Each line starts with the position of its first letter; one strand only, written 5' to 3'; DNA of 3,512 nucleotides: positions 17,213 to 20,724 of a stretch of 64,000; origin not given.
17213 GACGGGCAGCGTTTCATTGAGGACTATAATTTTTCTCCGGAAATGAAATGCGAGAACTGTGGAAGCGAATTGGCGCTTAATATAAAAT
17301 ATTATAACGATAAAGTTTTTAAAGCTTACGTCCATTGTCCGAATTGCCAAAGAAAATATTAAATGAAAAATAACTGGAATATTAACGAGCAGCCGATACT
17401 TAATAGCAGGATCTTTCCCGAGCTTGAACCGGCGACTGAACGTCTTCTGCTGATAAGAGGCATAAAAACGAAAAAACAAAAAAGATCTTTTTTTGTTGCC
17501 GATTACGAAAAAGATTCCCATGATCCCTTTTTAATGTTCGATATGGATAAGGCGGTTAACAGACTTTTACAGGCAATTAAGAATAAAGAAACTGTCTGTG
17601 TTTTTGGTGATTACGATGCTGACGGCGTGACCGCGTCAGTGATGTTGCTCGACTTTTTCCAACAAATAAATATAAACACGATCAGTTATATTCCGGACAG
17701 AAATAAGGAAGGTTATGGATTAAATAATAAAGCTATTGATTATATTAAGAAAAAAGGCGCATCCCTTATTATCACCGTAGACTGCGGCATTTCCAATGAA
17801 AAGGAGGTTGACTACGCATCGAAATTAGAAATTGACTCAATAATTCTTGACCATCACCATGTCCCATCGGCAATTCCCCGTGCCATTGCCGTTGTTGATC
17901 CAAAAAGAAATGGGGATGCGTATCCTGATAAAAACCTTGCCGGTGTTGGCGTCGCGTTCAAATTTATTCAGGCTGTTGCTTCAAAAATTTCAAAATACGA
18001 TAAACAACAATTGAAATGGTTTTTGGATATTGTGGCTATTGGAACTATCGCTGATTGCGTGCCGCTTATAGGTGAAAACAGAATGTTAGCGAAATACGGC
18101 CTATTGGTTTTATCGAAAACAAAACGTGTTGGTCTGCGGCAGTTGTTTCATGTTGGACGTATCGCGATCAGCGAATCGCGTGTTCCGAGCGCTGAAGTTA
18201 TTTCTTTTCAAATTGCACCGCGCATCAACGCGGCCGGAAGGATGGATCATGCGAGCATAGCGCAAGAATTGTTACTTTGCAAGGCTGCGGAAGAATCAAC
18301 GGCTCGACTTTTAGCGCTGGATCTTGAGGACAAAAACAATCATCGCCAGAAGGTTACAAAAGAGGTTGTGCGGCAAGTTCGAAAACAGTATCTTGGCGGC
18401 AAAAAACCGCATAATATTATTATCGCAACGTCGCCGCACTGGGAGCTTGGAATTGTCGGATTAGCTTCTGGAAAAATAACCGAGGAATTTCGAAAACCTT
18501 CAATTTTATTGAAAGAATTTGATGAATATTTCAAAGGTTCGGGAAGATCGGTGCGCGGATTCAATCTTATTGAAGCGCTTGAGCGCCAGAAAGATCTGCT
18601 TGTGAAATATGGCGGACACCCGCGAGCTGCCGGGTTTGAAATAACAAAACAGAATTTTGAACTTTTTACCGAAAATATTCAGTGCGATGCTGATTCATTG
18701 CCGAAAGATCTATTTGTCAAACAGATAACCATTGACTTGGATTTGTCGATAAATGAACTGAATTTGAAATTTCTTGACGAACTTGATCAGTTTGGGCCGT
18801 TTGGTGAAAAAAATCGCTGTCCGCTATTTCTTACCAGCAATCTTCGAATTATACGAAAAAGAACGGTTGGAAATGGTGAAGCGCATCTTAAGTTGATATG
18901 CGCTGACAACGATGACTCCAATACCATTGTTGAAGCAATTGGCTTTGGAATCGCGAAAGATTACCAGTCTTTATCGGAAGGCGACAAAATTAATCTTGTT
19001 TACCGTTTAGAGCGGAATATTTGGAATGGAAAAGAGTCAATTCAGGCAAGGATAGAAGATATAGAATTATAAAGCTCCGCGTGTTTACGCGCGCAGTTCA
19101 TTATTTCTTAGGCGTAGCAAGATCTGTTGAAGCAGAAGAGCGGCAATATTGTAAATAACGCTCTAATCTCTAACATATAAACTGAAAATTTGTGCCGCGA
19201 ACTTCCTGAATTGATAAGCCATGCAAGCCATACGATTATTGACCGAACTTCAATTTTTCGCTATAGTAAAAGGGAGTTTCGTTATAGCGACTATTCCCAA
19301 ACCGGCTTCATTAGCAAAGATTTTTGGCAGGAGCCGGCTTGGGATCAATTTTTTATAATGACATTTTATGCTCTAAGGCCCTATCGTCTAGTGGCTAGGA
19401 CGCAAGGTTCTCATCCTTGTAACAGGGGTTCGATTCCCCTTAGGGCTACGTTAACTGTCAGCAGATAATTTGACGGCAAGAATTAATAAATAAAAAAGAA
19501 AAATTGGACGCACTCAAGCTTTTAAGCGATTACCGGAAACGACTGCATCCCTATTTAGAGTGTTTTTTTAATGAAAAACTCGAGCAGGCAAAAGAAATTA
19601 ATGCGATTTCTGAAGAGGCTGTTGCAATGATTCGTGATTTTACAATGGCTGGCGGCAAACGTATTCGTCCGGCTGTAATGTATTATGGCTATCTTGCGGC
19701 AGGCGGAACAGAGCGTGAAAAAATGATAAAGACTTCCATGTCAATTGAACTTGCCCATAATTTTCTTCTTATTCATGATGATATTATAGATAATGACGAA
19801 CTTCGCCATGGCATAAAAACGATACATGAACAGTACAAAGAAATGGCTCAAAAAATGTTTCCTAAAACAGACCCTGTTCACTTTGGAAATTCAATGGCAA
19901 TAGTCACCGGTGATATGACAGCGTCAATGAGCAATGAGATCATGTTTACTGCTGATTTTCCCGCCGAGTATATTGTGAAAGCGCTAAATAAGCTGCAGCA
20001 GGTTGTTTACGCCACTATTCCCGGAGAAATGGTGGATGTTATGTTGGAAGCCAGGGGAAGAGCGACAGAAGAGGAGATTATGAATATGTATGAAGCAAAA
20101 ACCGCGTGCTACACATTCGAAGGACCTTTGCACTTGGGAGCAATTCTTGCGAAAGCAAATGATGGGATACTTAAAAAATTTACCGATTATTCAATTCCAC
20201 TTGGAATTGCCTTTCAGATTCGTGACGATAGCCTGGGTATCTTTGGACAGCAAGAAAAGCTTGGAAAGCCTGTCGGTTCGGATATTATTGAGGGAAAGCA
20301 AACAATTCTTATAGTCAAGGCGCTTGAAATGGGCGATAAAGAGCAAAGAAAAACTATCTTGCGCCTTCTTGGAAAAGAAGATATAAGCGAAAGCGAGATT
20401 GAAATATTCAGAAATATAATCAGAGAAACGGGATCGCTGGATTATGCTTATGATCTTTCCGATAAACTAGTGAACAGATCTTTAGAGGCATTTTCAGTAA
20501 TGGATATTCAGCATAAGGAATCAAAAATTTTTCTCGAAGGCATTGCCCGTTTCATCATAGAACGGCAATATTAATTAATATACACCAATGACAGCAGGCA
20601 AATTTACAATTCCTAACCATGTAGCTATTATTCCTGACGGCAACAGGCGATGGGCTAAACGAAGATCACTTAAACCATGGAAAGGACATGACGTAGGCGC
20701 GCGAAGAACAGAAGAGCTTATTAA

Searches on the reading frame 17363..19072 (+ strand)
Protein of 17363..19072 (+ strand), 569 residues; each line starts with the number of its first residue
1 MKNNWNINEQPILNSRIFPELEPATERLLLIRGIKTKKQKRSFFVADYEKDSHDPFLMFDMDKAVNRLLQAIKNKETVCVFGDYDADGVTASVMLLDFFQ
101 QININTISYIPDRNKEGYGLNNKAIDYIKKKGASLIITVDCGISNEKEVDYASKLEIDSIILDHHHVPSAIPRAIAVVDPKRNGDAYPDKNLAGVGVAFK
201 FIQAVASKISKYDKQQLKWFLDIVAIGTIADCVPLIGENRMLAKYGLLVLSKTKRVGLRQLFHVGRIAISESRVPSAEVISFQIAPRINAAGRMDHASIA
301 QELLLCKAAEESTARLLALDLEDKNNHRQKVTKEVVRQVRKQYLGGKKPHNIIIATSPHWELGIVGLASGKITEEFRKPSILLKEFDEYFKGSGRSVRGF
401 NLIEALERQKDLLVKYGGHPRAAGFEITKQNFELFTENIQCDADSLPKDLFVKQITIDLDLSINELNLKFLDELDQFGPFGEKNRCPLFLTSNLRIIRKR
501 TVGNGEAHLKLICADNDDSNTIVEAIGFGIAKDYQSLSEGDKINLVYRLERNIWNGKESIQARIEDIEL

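Call 14: search_protein_families(library=pfam, proteins=[window:17363-19072:+], max_evalue=0.01)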
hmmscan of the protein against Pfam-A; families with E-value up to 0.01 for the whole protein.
window:17363-19072:+ (569 aa): 3 families
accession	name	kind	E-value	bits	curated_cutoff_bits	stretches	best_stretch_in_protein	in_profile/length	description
PF17768.7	RecJ_OB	-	4.8e-29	101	27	1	457-566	1-107/107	RecJ OB domain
PF01368.27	DHH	-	9.1e-25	87.8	28.1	1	78-228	2-125/125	DHH family, N-terminal domain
PF02272.25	DHHA1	-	1.5e-09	38.7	25.9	1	352-439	4-96/102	DHHA1 domain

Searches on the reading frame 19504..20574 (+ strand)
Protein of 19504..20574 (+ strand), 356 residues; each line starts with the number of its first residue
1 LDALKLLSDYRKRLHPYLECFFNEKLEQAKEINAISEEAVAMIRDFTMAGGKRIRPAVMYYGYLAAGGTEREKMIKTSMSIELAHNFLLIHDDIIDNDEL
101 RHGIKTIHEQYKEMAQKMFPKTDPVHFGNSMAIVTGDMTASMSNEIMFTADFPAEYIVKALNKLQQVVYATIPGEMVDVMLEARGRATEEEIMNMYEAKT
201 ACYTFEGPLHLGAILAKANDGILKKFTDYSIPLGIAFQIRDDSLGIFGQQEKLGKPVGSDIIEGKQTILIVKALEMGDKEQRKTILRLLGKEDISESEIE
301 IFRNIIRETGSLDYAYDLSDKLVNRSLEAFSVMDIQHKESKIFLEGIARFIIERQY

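Call 14: search_protein_families(library=pfam, proteins=[window:19504-20574:+], max_evalue=0.01)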
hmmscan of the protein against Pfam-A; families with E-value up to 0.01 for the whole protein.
window:19504-20574:+ (356 aa): 1 family
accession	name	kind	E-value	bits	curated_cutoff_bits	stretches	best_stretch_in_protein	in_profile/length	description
PF00348.22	polyprenyl_synt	-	1.4e-57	195.2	27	1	41-300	6-245/251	Polyprenyl synthetase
